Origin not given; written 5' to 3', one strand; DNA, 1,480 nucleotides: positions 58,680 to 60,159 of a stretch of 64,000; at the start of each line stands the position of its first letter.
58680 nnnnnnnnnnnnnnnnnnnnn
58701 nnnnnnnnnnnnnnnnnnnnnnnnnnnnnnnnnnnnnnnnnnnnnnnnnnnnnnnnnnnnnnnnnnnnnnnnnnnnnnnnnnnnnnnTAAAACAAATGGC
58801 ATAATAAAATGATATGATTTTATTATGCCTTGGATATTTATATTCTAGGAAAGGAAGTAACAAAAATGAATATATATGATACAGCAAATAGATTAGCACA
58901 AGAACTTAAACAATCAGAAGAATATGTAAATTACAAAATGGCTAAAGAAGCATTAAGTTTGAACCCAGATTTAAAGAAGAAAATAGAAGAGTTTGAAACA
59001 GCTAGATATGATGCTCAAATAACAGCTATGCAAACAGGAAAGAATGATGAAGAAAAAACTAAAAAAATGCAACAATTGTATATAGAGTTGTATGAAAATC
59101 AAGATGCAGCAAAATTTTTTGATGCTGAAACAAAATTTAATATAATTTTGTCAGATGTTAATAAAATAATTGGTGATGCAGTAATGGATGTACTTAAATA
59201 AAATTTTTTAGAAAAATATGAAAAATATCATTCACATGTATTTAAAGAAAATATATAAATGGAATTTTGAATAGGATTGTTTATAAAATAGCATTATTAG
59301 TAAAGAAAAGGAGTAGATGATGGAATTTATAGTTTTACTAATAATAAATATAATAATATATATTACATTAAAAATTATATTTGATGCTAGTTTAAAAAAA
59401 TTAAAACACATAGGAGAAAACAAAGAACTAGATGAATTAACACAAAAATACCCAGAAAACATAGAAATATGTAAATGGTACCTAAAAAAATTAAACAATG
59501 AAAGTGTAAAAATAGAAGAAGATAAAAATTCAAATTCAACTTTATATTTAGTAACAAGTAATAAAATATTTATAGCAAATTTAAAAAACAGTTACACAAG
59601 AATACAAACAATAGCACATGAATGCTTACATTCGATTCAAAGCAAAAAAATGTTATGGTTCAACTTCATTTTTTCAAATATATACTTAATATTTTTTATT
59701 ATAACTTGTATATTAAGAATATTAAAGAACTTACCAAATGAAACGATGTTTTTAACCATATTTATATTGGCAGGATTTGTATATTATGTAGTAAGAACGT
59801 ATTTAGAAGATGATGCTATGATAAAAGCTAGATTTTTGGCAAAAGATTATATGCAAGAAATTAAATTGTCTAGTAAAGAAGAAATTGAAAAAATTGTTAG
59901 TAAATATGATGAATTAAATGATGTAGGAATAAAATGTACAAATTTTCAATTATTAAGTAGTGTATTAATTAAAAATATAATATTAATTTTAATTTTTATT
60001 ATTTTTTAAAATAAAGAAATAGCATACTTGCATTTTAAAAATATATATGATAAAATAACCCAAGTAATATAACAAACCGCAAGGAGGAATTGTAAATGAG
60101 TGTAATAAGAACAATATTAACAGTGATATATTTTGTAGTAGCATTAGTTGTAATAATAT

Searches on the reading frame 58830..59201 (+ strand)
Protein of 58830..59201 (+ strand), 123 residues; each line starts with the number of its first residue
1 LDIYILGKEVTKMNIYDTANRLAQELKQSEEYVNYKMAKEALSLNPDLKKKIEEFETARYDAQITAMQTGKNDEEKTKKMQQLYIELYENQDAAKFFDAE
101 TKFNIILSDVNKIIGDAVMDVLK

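Call 51: search_protein_families(library=pfam, proteins=[window:58830-59201:+], max_evalue=0.01)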
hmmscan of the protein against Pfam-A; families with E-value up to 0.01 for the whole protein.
window:58830-59201:+ (123 aa): 1 family
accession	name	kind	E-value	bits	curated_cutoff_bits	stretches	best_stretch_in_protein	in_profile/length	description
PF06133.16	Com_YlbF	-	4.1e-24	85.5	23.9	1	15-118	1-104/105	Control of competence regulator ComK, YlbF/YmcA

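Call 70: find_encoding_contigs(protein=window:58830-59201:+, flank=2500, max_places=10)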
Protein window:58830-59201:+ (123 aa): no gene with exactly this product is on record in the collection.
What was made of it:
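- Tried and rejected: The first look-up of the ylbF-like gene failed because of a wrong start codon (call 70).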

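Call 73: find_encoding_contigs(protein=window:58866-59201:+, flank=2500, max_places=10)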
Protein window:58866-59201:+ (111 aa): 23 contigs read that carry it; 10 places shown.
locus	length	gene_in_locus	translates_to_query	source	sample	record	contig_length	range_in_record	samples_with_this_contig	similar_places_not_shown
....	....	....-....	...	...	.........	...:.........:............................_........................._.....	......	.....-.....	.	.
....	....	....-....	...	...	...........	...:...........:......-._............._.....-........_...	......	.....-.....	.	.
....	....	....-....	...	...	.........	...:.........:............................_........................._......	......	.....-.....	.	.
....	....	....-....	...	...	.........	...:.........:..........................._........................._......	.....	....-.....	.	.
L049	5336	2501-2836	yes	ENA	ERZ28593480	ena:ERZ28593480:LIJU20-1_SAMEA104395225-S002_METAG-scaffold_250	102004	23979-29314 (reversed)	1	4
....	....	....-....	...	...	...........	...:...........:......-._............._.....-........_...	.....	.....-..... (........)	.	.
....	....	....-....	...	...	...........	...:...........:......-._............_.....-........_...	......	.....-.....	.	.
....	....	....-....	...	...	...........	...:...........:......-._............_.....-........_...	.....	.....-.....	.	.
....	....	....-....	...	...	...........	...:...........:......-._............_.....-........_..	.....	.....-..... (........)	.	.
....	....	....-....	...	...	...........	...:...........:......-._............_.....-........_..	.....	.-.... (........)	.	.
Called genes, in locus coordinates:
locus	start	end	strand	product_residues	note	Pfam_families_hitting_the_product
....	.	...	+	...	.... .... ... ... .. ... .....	-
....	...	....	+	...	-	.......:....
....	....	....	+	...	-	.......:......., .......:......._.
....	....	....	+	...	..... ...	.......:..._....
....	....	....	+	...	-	-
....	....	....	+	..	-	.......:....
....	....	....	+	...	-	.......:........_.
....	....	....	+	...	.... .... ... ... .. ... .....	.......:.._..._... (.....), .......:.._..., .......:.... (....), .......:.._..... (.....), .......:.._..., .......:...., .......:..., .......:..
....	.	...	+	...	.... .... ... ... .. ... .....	-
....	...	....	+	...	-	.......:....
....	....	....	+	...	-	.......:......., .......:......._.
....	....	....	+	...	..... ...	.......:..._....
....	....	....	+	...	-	-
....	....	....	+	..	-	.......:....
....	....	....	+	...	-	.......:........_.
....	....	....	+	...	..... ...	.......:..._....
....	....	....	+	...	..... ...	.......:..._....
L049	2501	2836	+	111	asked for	PF06133:Com_YlbF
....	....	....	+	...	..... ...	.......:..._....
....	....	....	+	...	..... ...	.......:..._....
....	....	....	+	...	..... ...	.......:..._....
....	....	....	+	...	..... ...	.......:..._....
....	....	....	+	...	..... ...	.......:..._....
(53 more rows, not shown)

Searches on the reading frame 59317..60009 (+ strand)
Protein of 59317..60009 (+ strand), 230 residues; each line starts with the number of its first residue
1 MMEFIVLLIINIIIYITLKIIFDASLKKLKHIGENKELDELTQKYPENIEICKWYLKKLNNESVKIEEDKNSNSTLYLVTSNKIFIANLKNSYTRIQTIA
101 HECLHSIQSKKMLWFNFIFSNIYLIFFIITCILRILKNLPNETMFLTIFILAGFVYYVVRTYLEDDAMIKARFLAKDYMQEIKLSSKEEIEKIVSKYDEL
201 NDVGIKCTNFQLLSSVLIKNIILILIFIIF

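Call 51: search_protein_families(library=pfam, proteins=[window:59317-60009:+], max_evalue=0.01)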
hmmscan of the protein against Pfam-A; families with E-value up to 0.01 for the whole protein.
window:59317-60009:+ (230 aa): 1 family
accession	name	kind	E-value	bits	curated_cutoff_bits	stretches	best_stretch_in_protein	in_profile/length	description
PF20573.4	DUF6782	-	0.0065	16.2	27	1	57-112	49-107/241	Putative metallopeptidase family (DUF6782)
